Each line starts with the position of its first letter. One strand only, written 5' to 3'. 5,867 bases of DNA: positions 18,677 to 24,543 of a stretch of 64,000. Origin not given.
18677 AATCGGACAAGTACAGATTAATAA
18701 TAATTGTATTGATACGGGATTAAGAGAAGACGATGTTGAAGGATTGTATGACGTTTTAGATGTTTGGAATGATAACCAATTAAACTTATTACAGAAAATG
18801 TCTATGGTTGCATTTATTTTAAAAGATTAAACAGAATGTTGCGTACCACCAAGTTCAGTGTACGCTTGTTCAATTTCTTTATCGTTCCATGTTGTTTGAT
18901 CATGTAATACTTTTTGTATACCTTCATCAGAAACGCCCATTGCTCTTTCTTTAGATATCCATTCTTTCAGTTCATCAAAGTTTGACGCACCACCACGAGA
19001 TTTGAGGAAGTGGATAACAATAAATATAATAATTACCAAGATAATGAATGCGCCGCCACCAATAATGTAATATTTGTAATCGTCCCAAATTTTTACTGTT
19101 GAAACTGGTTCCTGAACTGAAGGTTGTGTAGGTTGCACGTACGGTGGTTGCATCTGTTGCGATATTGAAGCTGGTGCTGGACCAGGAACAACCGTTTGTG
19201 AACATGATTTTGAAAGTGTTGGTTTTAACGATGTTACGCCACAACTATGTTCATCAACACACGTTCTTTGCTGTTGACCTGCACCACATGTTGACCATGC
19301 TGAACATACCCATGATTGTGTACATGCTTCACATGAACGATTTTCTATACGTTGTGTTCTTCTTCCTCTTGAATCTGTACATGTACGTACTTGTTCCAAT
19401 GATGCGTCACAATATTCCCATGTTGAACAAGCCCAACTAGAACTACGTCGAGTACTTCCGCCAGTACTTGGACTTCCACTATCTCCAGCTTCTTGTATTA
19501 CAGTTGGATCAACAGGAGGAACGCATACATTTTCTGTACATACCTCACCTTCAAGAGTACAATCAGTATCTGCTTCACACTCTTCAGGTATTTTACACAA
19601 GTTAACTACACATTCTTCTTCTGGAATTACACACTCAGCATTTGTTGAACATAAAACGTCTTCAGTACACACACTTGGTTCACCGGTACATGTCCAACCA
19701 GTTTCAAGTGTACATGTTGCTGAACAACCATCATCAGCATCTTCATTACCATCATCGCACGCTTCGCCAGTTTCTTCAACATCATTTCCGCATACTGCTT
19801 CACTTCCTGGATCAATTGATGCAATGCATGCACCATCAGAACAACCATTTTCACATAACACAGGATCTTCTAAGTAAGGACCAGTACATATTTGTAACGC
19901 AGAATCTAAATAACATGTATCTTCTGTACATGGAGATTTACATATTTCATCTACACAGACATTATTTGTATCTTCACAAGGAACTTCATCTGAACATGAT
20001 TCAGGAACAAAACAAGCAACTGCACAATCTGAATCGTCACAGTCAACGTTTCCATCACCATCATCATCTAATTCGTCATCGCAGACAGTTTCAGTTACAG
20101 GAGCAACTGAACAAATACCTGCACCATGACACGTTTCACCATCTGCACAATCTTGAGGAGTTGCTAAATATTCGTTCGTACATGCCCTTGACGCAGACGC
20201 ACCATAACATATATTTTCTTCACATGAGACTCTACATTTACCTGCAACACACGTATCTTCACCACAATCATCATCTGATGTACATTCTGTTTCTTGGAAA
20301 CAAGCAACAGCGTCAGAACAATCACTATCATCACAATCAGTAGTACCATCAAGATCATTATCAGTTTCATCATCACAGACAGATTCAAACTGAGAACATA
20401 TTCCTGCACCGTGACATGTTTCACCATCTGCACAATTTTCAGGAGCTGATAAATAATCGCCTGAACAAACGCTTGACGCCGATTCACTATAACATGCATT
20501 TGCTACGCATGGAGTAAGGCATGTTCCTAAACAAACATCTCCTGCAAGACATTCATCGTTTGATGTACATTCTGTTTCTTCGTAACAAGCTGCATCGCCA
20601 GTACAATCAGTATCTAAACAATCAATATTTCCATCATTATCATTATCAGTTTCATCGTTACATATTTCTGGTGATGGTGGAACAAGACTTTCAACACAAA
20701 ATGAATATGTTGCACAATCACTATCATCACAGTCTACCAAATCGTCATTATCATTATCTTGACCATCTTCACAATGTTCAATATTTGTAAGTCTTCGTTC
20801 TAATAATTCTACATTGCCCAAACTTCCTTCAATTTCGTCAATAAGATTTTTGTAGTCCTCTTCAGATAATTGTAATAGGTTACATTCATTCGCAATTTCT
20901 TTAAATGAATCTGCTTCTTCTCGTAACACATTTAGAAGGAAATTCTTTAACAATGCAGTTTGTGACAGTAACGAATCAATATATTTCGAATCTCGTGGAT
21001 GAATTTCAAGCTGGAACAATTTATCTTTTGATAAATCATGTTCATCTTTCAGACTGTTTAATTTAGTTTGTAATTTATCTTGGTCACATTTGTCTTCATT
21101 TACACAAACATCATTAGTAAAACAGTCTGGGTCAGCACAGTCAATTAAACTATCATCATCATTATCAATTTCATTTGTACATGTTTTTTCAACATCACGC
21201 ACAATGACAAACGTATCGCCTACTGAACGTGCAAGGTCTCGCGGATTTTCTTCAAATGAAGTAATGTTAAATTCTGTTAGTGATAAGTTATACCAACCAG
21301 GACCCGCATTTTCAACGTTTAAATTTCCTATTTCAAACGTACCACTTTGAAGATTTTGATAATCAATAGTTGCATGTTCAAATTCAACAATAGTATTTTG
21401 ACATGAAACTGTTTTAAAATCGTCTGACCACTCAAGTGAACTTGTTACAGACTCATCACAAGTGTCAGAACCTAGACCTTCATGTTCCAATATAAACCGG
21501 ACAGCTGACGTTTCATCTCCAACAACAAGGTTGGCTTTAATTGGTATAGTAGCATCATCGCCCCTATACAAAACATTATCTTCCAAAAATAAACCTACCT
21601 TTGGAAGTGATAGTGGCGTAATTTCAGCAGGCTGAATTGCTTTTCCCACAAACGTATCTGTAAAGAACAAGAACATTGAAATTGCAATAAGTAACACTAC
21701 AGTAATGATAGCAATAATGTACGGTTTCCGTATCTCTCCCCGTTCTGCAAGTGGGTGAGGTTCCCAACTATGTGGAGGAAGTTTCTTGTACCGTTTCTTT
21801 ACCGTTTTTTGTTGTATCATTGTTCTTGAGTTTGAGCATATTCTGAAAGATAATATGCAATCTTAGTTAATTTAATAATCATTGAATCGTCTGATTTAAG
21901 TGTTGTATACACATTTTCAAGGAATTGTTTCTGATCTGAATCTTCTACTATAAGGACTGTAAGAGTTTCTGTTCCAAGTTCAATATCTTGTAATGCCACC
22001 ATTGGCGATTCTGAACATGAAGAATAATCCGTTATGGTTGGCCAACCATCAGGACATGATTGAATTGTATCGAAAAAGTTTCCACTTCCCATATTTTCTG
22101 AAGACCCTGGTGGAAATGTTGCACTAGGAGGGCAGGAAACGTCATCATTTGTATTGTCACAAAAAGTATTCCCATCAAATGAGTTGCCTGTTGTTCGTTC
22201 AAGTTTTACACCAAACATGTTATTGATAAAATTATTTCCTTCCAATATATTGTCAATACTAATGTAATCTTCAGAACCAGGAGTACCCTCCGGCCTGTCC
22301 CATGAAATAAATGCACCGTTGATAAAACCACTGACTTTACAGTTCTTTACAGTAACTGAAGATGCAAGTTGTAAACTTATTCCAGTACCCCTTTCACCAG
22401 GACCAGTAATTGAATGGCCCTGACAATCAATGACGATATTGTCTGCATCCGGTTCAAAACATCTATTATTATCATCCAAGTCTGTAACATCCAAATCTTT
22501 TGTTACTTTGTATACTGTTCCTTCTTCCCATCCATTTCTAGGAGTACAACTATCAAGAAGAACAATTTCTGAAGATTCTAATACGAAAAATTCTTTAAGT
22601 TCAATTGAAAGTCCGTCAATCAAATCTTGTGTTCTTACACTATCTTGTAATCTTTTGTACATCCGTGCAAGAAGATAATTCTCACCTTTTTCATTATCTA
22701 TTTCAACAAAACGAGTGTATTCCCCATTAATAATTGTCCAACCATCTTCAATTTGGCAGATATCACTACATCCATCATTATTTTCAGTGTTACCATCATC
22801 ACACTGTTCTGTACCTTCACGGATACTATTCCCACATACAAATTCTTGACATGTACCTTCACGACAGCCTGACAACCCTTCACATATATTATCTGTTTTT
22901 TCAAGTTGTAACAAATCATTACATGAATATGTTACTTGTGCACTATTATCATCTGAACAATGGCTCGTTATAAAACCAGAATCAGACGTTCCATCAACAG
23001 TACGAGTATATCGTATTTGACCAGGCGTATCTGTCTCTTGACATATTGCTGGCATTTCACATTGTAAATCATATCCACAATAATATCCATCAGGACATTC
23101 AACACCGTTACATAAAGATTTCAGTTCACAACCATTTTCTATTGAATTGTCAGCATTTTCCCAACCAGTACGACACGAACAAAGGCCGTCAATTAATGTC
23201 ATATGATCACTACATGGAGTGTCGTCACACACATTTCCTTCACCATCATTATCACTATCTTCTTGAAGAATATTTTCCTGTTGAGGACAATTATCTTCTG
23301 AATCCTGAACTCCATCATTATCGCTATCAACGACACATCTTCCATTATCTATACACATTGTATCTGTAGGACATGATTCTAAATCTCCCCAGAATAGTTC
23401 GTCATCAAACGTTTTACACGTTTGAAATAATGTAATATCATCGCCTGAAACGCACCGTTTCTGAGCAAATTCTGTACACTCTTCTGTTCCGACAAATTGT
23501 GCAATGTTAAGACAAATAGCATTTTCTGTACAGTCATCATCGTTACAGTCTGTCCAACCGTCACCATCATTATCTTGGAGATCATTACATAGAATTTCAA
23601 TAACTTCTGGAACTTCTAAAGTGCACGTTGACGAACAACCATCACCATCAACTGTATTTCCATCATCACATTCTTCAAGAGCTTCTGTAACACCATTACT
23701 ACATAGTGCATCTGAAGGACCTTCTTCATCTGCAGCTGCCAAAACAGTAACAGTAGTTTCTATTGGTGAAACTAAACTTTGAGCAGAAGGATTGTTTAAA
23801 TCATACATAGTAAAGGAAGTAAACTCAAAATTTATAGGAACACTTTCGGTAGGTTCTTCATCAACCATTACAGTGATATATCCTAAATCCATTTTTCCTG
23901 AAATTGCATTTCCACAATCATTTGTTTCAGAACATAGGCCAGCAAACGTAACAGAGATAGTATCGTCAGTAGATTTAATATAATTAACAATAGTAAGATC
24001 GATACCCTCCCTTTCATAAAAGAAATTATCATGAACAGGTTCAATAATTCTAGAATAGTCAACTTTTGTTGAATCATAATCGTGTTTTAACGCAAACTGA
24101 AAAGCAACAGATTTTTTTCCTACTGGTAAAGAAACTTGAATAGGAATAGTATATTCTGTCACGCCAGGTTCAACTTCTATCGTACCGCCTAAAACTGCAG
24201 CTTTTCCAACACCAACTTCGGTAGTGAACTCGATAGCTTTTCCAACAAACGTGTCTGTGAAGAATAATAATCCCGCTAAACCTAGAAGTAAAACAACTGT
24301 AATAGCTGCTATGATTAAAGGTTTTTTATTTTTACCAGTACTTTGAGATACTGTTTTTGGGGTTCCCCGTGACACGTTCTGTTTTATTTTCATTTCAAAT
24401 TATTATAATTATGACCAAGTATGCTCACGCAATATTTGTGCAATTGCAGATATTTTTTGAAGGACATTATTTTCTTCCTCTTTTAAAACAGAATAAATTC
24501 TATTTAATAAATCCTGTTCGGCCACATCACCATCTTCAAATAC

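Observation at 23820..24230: Cohesin-like N-terminal domains in three of the giant proteins.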

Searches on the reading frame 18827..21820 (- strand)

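Call 3: search_protein_families(library=pfam, proteins=[window:18827-21820:-], max_evalue=1)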
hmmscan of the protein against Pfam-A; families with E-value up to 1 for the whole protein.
window:18827-21820:- (997 aa): 1 family
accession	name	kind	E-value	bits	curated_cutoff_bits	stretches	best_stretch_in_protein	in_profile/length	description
PF05339.17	DUF739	-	0.28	11.8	27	1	959-987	24-52/69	Protein of unknown function (DUF739)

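Call 4: search_protein_families(library=ncbifam, proteins=[window:18827-21820:-], max_evalue=1)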
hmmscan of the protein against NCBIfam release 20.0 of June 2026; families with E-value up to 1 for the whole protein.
window:18827-21820:- (997 aa): 2 families
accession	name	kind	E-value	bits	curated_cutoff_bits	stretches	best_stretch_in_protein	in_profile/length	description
NF033662.1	acid_disulf_rpt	repeat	8.6e-19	67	41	5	210-239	3-32/32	acidic double-disulfide repeat-containing protein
NF033218.1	anchor_AmaP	equivalog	0.11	12.3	55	0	916-941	47-72/166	alkaline shock response membrane anchor protein AmaP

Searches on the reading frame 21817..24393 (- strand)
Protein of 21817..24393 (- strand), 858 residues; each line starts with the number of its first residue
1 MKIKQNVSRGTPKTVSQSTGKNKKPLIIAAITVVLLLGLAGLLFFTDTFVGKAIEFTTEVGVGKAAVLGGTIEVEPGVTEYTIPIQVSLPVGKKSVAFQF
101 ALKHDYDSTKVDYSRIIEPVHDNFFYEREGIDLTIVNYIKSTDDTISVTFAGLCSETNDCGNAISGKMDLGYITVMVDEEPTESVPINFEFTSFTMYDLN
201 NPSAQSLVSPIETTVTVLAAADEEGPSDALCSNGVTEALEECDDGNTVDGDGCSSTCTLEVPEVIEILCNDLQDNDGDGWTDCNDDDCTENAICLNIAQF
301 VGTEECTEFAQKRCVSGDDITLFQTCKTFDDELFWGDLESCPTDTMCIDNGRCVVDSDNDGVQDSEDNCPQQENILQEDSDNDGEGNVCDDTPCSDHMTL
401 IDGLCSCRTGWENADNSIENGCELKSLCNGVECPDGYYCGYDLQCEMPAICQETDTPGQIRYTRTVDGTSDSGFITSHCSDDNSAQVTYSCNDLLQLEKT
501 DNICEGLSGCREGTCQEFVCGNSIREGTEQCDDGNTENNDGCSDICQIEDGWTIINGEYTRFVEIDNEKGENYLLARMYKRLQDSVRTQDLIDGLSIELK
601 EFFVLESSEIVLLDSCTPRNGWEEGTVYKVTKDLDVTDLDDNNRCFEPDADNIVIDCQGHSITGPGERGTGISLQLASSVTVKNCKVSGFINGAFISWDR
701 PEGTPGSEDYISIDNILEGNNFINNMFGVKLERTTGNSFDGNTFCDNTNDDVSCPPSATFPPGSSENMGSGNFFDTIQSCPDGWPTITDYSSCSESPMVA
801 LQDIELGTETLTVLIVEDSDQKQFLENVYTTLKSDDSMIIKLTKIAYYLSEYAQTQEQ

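Call 3: search_protein_families(library=pfam, proteins=[window:21817-24393:-], max_evalue=1)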
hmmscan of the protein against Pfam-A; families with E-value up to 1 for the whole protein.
window:21817-24393:- (858 aa): 3 families
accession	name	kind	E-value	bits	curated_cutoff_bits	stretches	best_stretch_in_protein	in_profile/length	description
PF13948.11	DUF4215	-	1.1e-05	26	27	2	230-257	20-46/47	Domain of unknown function (DUF4215)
PF02412.23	TSP_3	-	0.0002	21.4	25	1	353-377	12-36/36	Thrombospondin type 3 repeat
PF05048.19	NosD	-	0.0068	16.3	23.6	1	652-749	98-174/212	Periplasmic copper-binding protein (NosD)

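Call 4: search_protein_families(library=ncbifam, proteins=[window:21817-24393:-], max_evalue=1)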
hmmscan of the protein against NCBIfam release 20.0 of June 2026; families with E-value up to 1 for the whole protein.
window:21817-24393:- (858 aa): 5 families
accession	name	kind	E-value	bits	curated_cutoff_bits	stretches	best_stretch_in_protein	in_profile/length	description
TIGR02232.1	myxo_disulf_rpt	repeat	9.8e-21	73.3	20.8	2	520-553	4-37/38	cysteine-rich acidic repeat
TIGR04247.1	NosD_copper_fam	subfamily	4.1e-06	25.6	300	1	665-775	215-309/377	nitrous oxide reductase family maturation protein NosD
NF033662.1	acid_disulf_rpt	repeat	1.8e-05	24.4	41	1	268-294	6-32/32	acidic double-disulfide repeat-containing protein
NF045500.1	Omp28_seleno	equivalog_domain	2.3e-05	24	200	1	355-397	273-313/377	Omp28-related selenoprotein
TIGR03804.1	para_beta_helix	repeat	0.00064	19.4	19.45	1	712-749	7-44/44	parallel beta-helix repeat protein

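Call 41: find_encoding_contigs(protein=window:21817-24393:-, flank=10000, max_places=5)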
Protein window:21817-24393:- (858 aa): 11 contigs read that carry it; 2 places shown.
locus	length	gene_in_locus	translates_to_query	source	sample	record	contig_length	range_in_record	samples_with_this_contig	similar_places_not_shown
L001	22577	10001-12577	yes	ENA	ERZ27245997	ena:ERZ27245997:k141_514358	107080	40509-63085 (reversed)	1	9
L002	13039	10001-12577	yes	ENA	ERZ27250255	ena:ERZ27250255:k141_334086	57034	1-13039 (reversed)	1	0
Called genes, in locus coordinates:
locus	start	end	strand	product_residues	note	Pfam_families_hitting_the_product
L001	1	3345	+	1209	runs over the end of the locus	-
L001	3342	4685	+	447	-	-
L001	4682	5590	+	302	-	-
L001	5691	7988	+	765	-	-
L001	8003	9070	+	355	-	-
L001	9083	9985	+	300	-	-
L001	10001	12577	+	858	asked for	PF13948:DUF4215 (faint)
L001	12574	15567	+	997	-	-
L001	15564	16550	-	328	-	-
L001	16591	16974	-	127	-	PF01336:tRNA_anti-codon (weak)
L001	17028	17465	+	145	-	-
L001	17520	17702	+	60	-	-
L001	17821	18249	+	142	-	PF01092:Ribosomal_S6e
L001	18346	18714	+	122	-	-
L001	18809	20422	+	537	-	-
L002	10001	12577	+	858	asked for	PF13948:DUF4215 (faint)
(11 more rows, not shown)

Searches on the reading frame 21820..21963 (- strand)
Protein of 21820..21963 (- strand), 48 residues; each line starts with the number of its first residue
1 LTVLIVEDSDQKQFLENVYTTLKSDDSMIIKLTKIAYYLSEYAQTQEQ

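Call 56: search_solved_structures(query=A6, max_evalue=10)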
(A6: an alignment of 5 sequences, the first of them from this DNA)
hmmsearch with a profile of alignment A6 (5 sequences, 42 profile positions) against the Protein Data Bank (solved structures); distinct sequences matched with E-value up to 10: 2.
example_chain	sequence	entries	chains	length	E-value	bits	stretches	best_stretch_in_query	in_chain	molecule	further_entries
8qad_A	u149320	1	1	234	0.2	15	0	12-37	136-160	sc-apCC-6-LLIA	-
8uic_T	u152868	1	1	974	2.5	11.5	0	10-30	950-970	FI02071p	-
